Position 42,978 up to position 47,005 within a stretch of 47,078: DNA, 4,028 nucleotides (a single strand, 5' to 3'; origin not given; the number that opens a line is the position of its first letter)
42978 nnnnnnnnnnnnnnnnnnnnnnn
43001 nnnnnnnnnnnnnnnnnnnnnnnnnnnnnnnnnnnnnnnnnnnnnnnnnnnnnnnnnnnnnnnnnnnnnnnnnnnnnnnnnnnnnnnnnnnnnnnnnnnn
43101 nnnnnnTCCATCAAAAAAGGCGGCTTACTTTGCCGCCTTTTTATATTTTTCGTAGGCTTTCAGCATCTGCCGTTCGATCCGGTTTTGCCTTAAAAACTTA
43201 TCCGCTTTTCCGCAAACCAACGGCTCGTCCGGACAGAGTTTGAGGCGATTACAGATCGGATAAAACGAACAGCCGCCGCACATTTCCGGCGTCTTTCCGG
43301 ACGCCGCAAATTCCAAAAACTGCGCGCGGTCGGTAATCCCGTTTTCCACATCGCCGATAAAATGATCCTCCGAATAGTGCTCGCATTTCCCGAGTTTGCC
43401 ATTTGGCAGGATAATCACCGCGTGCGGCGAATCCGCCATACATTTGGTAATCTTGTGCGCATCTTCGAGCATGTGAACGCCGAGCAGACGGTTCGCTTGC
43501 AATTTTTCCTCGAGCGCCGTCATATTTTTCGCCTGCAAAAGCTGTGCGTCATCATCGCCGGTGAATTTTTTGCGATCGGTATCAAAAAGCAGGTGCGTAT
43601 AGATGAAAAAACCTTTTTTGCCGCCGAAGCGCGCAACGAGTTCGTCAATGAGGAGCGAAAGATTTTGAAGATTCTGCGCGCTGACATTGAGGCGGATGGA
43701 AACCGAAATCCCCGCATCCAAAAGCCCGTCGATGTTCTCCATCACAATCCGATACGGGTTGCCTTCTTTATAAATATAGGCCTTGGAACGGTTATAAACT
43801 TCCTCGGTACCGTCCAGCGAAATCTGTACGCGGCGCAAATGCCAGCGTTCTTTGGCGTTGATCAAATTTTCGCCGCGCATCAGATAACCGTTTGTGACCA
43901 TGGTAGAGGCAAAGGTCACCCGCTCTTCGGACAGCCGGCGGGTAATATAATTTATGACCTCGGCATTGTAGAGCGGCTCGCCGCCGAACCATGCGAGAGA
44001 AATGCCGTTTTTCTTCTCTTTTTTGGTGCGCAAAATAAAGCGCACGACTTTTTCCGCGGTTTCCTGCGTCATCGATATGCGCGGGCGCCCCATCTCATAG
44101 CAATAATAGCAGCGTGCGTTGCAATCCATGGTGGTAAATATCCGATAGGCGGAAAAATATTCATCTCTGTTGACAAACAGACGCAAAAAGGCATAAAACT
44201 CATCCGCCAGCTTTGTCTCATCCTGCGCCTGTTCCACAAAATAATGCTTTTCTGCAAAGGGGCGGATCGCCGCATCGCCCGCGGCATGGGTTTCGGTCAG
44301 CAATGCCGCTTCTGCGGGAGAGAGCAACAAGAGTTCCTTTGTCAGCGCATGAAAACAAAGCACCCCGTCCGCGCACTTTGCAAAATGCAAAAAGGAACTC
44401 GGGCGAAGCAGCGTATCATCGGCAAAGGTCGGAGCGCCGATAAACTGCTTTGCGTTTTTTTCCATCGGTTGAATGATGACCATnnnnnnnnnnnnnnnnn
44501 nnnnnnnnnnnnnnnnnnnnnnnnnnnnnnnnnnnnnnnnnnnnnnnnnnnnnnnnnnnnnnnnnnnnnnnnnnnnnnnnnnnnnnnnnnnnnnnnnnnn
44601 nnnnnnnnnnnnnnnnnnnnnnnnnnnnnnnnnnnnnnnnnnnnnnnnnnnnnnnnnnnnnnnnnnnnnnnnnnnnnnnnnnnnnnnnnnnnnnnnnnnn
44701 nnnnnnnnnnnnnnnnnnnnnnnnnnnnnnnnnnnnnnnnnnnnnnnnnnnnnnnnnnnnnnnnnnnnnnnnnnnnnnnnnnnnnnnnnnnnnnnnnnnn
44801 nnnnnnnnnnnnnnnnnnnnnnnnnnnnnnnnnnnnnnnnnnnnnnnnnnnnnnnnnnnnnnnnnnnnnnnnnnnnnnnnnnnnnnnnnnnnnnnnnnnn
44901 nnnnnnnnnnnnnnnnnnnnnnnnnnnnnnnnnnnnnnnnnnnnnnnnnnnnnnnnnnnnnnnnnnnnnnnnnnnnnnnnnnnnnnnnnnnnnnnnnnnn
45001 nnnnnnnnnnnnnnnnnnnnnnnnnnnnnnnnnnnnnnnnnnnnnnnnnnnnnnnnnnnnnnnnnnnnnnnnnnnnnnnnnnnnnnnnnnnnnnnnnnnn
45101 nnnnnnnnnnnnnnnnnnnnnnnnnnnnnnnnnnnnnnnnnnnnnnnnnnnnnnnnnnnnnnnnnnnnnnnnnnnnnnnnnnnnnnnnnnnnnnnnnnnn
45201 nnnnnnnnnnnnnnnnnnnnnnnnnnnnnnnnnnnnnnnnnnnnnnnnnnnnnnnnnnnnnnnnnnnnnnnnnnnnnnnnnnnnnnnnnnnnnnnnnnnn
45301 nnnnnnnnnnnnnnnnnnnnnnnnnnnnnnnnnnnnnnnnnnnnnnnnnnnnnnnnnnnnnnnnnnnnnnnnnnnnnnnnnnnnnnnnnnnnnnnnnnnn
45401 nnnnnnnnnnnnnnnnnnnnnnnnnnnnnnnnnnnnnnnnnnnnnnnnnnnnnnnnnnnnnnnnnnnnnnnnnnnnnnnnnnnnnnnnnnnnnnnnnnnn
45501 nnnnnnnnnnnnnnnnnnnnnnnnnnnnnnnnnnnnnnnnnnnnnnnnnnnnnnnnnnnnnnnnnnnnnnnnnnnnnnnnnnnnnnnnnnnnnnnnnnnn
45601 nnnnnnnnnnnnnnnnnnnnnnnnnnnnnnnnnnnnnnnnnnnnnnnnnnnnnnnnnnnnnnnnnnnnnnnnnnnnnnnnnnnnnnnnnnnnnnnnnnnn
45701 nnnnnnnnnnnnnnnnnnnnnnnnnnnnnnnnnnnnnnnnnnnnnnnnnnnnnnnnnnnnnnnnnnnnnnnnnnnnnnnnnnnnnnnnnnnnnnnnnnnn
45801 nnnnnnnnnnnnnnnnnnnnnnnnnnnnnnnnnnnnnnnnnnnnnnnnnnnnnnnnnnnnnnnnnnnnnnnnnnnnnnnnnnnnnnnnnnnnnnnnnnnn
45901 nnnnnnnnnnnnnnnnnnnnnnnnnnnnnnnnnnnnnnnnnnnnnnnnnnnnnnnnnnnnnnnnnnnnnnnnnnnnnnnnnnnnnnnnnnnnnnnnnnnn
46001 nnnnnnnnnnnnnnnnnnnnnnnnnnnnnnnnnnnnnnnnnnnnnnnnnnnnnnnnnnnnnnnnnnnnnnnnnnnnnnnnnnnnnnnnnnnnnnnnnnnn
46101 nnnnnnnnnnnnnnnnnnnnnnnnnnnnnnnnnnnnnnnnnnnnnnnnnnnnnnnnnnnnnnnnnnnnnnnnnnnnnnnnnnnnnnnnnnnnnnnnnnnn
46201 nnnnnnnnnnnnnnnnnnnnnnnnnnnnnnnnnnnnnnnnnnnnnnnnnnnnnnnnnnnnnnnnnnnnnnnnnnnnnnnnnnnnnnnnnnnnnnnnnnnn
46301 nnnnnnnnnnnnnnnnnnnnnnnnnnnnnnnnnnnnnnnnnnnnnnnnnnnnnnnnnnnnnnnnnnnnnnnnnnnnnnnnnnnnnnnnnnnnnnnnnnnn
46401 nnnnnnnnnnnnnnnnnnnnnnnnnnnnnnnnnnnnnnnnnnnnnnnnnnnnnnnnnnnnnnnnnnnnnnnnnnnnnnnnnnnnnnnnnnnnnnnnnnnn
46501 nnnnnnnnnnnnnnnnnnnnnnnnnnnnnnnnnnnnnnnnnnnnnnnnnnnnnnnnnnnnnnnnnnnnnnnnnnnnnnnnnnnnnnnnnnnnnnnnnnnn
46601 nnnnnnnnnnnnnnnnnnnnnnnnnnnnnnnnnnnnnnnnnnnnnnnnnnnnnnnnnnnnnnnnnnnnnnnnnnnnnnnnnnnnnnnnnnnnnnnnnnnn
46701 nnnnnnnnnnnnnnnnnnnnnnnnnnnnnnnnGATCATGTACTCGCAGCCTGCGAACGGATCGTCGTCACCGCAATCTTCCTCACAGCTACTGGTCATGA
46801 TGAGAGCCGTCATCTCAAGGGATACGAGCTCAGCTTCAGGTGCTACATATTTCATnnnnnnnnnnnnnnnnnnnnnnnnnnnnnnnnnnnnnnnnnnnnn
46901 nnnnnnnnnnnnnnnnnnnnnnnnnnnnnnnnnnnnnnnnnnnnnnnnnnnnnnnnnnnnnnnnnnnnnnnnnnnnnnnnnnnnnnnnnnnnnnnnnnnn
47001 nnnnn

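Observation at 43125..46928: Compact RiPP-like operon: small Cys/acidic peptide, HPr-kinase-like protein and two radical SAM/SPASM maturases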

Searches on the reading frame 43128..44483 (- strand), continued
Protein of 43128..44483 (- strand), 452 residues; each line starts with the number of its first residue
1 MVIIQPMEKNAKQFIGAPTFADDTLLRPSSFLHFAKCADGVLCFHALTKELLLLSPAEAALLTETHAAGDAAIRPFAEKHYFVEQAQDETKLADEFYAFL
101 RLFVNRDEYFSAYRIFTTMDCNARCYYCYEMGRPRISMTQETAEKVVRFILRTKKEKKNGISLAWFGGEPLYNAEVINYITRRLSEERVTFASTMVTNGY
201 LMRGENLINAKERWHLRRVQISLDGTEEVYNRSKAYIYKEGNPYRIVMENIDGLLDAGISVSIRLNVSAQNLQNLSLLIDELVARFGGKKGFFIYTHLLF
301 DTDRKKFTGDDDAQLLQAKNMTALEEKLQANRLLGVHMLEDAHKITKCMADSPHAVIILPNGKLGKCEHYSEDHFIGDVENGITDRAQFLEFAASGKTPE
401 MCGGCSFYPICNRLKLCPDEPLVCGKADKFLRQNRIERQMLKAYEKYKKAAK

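Call 80: search_protein_families(library=ncbifam, proteins=[P0296, P0268, P0213, P0211, P0243], max_evalue=1e-20)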
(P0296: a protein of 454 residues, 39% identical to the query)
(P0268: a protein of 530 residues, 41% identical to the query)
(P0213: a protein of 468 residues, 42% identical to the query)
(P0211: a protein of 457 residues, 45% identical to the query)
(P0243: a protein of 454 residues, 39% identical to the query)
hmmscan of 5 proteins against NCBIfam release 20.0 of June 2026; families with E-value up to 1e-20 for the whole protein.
P0296 (454 aa): 6 families
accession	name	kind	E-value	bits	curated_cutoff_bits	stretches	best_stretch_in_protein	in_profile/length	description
TIGR04463.1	rSAM_vs_C_rich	equivalog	2.7e-40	138.5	525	1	35-418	6-390/438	TIGR04463 family radical SAM/SPASM RiPP maturase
TIGR04334.1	rSAM_Clo7bot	equivalog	1.2e-33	116.5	600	1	109-377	92-366/440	radical SAM/SPASM domain Clo7bot peptide maturase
NF038107.1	rSAM_NF038107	equivalog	8.4e-29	100.6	600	1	106-406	84-396/444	Cys-every-fifth radical SAM/SPASM peptide maturase CefB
NF052473.1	rSAM_FlmE_OhkG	exception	1.3e-27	96.6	500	1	58-409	49-426/481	FlmE/OhkG family radical SAM/SPASM peptide maturase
TIGR04280.1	geopep_mat_rSAM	hypoth_equivalog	2.2e-27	96.1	400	1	40-388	18-375/428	geopeptide radical SAM maturase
NF047865.1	rSAM_PapB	equivalog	1.3e-23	83.7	340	1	106-406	2-312/330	PapB family radical SAM/SPASM ranthipeptide maturase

P0268 (530 aa): 6 families
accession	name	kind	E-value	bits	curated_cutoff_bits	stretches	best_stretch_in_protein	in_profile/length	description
TIGR04463.1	rSAM_vs_C_rich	equivalog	2.5e-46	158.4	525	1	37-407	8-391/438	TIGR04463 family radical SAM/SPASM RiPP maturase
TIGR04334.1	rSAM_Clo7bot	equivalog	1.4e-34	119.5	600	1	107-408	90-394/440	radical SAM/SPASM domain Clo7bot peptide maturase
NF052473.1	rSAM_FlmE_OhkG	exception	3e-32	111.9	500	1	63-278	54-278/481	FlmE/OhkG family radical SAM/SPASM peptide maturase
NF038107.1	rSAM_NF038107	equivalog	2.2e-27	95.9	600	1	103-447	81-436/444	Cys-every-fifth radical SAM/SPASM peptide maturase CefB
TIGR04280.1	geopep_mat_rSAM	hypoth_equivalog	4.1e-27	95.2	400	1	41-406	19-388/428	geopeptide radical SAM maturase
NF047865.1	rSAM_PapB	equivalog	9.7e-24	84.2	340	1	106-407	2-313/330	PapB family radical SAM/SPASM ranthipeptide maturase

P0213 (468 aa): 6 families
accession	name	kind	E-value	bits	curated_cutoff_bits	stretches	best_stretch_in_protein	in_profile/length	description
TIGR04463.1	rSAM_vs_C_rich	equivalog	5.8e-40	137.4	525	1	37-413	6-391/438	TIGR04463 family radical SAM/SPASM RiPP maturase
TIGR04334.1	rSAM_Clo7bot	equivalog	1.3e-30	106.5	600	1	35-446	8-433/440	radical SAM/SPASM domain Clo7bot peptide maturase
NF038107.1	rSAM_NF038107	equivalog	7.6e-28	97.5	600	1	36-284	10-265/444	Cys-every-fifth radical SAM/SPASM peptide maturase CefB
NF047865.1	rSAM_PapB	equivalog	2.3e-27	96.1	340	1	111-413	2-313/330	PapB family radical SAM/SPASM ranthipeptide maturase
TIGR04280.1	geopep_mat_rSAM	hypoth_equivalog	6.8e-27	94.5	400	1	38-412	14-388/428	geopeptide radical SAM maturase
NF052473.1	rSAM_FlmE_OhkG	exception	4.3e-25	88.4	500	1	47-419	32-429/481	FlmE/OhkG family radical SAM/SPASM peptide maturase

P0211 (457 aa): 6 families
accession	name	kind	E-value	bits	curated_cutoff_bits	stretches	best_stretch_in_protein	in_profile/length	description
TIGR04463.1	rSAM_vs_C_rich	equivalog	7.6e-38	130.4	525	1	35-412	6-392/438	TIGR04463 family radical SAM/SPASM RiPP maturase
TIGR04280.1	geopep_mat_rSAM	hypoth_equivalog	4.2e-32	111.6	400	1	34-410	12-388/428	geopeptide radical SAM maturase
NF038107.1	rSAM_NF038107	equivalog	7.8e-31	107.3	600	1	34-283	10-266/444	Cys-every-fifth radical SAM/SPASM peptide maturase CefB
TIGR04334.1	rSAM_Clo7bot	equivalog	2.1e-29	102.4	600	1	34-283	9-265/440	radical SAM/SPASM domain Clo7bot peptide maturase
NF047865.1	rSAM_PapB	equivalog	5e-26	91.7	340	1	109-423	2-323/330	PapB family radical SAM/SPASM ranthipeptide maturase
NF052473.1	rSAM_FlmE_OhkG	exception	1.5e-25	89.8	500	1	67-416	54-428/481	FlmE/OhkG family radical SAM/SPASM peptide maturase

P0243 (454 aa): 6 families
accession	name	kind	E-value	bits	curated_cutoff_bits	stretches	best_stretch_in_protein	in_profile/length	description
TIGR04463.1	rSAM_vs_C_rich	equivalog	3.9e-41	141.2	525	1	35-418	6-390/438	TIGR04463 family radical SAM/SPASM RiPP maturase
TIGR04334.1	rSAM_Clo7bot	equivalog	4.3e-35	121.2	600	1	108-410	91-396/440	radical SAM/SPASM domain Clo7bot peptide maturase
NF038107.1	rSAM_NF038107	equivalog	9.3e-30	103.8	600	1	103-406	81-396/444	Cys-every-fifth radical SAM/SPASM peptide maturase CefB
NF052473.1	rSAM_FlmE_OhkG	exception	2.6e-28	99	500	1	58-409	49-426/481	FlmE/OhkG family radical SAM/SPASM peptide maturase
TIGR04280.1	geopep_mat_rSAM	hypoth_equivalog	5.6e-26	91.5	400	1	40-375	18-359/428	geopeptide radical SAM maturase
NF047865.1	rSAM_PapB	equivalog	6.8e-25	88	340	1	106-407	2-313/330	PapB family radical SAM/SPASM ranthipeptide maturase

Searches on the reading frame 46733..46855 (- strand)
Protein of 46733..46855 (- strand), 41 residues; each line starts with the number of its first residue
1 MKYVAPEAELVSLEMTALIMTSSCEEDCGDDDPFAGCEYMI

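Call 5: search_protein_families(library=ncbifam, proteins=[window:46733-46855:-], max_evalue=0.01)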
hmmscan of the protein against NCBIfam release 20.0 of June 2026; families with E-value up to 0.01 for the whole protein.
window:46733-46855:- (41 aa): 0 families

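Call 6: search_protein_families(library=pfam, proteins=[window:46733-46855:-], max_evalue=0.01)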
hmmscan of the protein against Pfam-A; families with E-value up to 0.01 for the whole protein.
window:46733-46855:- (41 aa): 0 families

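Call 38: find_homologous_proteins(query=A2, max_evalue=10)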
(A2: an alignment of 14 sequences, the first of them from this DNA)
Query A2 (14 sequences) (41 aa, profile of the alignment): 89 proteins with E <= 10 among 319 candidates.
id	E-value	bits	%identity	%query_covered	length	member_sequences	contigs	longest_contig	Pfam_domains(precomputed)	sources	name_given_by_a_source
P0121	7.5e-17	79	48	66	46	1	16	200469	-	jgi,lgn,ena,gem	-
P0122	1.0e-14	72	59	54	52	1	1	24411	-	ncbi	-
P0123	7.3e-14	69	48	56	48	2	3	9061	-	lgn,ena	-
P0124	9.1e-14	69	55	80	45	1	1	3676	-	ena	-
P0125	1.2e-13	69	64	61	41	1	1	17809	-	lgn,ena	-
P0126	2.7e-13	67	64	54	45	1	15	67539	-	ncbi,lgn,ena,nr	ncbi:MAG: hypothetical protein IJA60_07460 [Clostridia bacterium]|nr:hypothetical protein [Clostridi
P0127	3.0e-13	67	39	68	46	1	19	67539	-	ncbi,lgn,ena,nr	ncbi:MAG: hypothetical protein IJA60_07435 [Clostridia bacterium]|nr:hypothetical protein [Clostridi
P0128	3.8e-13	67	45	54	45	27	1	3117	-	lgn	-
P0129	4.5e-13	67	68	54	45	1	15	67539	-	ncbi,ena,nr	ncbi:MAG: hypothetical protein IJA60_07455 [Clostridia bacterium]|nr:hypothetical protein [Clostridi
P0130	1.0e-12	66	35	98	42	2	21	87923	-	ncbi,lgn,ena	-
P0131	1.3e-12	65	68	54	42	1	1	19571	-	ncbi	-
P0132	2.5e-12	64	45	54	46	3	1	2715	-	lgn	-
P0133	2.8e-12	64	59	66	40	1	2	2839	-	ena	-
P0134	3.0e-12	64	55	54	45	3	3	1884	-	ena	-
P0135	3.3e-12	64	50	78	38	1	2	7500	-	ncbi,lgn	-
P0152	1.2e-10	59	68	54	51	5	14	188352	-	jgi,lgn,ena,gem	-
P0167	1.5e-9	55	83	59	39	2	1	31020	-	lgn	-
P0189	6.1e-8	50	48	76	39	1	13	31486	-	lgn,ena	-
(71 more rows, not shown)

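Call 67: find_encoding_contigs(protein=P0167, flank=6000, max_places=2)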
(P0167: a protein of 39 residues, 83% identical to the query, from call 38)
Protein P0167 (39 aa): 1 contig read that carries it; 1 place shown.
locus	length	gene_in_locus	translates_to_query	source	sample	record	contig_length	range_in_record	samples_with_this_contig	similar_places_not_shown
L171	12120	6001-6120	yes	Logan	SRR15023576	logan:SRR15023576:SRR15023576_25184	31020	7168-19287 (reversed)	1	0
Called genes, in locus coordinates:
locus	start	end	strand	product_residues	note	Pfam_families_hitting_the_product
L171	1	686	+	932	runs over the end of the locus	PF00657:Lipase_GDSL, PF13472:Lipase_GDSL_2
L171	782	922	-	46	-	-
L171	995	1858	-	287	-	PF02311:AraC_binding, PF12833:HTH_18, PF00165:HTH_AraC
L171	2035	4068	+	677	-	PF02449:Glyco_hydro_42, PF08532:Glyco_hydro_42M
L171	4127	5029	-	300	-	PF00892:EamA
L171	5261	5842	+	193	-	PF12822:ECF_trnsprt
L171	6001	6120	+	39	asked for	-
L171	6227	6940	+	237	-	PF27840:ScmC (faint)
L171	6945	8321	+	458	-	PF13353:Fer4_12 (weak), PF04055:Radical_SAM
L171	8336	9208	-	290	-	PF04909:Amidohydro_2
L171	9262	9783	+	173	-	PF07833:Cu_amine_oxidN1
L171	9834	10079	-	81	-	-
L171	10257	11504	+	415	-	PF03062:MBOAT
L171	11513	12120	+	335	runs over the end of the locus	PF14286:DHHW (faint), PF16822:ALGX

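Call 68: find_encoding_contigs(protein=P0152, flank=6000, max_places=2)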
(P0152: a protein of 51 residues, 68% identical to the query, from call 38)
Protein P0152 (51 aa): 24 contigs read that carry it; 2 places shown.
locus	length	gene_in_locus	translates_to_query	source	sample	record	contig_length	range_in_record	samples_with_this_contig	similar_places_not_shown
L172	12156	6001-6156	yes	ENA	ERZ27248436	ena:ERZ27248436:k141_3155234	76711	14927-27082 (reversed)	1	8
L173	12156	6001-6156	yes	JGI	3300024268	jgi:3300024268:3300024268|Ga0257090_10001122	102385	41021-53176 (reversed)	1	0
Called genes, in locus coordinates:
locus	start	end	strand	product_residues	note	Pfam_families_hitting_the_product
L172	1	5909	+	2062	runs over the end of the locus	-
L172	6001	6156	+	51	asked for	-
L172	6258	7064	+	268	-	-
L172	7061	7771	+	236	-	PF27840:ScmC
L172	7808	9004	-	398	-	PF22025:ThiI_fer, PF02926:THUMP, PF02568:ThiI, PF06508:QueC (faint)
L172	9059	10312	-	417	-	PF00171:Aldedh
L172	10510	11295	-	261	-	PF00696:AA_kinase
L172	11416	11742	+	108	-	PF05164:ZapA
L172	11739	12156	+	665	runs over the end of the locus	PF01136:Peptidase_U32, PF12392:DUF3656, PF01136:Peptidase_U32 (weak)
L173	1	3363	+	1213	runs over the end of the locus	-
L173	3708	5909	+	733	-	-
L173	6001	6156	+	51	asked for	-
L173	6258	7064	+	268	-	-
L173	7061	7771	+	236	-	PF27840:ScmC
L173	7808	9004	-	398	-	PF22025:ThiI_fer, PF02926:THUMP, PF02568:ThiI, PF06508:QueC (faint)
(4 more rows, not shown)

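Call 69: find_encoding_contigs(protein=P0189, flank=6000, max_places=2)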
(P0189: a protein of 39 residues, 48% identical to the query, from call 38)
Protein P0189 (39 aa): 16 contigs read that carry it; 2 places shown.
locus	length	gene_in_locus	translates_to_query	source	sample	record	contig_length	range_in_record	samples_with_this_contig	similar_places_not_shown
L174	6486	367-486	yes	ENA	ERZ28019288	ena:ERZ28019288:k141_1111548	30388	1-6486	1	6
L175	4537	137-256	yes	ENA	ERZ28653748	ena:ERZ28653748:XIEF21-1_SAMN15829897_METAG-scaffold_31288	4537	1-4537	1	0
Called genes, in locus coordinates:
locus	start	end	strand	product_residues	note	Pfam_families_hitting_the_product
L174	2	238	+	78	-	?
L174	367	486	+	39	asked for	-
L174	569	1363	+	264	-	PF00395:SLH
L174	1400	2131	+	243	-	PF27840:ScmC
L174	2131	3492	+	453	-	PF13353:Fer4_12 (weak), PF04055:Radical_SAM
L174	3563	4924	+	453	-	PF13353:Fer4_12, PF04055:Radical_SAM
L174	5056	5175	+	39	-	-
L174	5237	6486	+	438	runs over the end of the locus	PF01595:CNNM, PF00571:CBS (faint), PF03471:CorC_HlyC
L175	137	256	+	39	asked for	-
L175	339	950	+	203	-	PF00395:SLH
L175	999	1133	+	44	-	-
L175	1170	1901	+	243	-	PF27840:ScmC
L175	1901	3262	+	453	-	PF13353:Fer4_12 (weak), PF04055:Radical_SAM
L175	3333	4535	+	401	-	?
